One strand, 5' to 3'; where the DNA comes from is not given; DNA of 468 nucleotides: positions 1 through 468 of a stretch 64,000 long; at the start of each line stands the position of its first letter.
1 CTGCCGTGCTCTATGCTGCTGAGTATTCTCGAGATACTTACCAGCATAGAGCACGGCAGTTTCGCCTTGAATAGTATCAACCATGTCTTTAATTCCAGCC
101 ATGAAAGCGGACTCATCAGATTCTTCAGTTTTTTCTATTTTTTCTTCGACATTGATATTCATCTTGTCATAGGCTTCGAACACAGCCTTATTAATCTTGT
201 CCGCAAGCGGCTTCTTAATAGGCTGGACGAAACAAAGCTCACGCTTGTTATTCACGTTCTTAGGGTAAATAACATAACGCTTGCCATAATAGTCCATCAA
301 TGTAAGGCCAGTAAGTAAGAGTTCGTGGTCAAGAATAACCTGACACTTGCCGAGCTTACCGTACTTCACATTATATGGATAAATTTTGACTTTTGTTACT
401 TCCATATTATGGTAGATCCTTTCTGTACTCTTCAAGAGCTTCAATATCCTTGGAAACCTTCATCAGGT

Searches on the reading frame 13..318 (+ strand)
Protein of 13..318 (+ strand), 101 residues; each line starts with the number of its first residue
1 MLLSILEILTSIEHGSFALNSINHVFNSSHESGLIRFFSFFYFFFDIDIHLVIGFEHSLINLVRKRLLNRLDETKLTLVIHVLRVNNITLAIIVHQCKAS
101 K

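Call 68: search_protein_families(library=pfam, alignment_id=A4, max_evalue=0.0001)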
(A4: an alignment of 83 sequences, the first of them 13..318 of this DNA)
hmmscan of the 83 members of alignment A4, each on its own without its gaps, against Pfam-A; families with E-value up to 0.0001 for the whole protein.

A. member 1, window:13-318:+ (101 aa): 0 families

B. families by the number of members that match (of 83 scanned): 33 families (the first 25 are shown)
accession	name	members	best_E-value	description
PF00166.26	Cpn10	2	2.9e-17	Chaperonin 10 Kd subunit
PF00186.24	DHFR_1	1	5.2e-49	Dihydrofolate reductase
PF01653.23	DNA_ligase_aden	1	5.2e-34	NAD-dependent DNA ligase adenylation domain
PF01743.26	PolyA_pol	1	1.7e-29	Poly A polymerase head domain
PF04011.17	LemA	1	8.8e-28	LemA family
PF01145.31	Band_7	1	6.7e-22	SPFH domain / Band 7 family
PF03120.22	DNA_ligase_OB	1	1.3e-20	NAD-dependent DNA ligase OB-fold domain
PF01734.28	Patatin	1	5.4e-20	Patatin-like phospholipase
PF00383.29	dCMP_cyt_deam_1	1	3.1e-18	Cytidine and deoxycytidylate deaminase zinc-binding region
PF09511.15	RNA_lig_T4_1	1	6e-17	RNA ligase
PF02739.22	5_3_exonuc_N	1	3e-16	5'-3' exonuclease, N-terminal resolvase-like domain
PF05193.26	Peptidase_M16_C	1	4.8e-15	Peptidase M16 inactive domain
PF00149.33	Metallophos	1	3.7e-14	Calcineurin-like phosphoesterase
PF14437.12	MafB19-deam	1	1.8e-13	MafB19-like deaminase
PF01467.32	CTP_transf_like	1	3.2e-12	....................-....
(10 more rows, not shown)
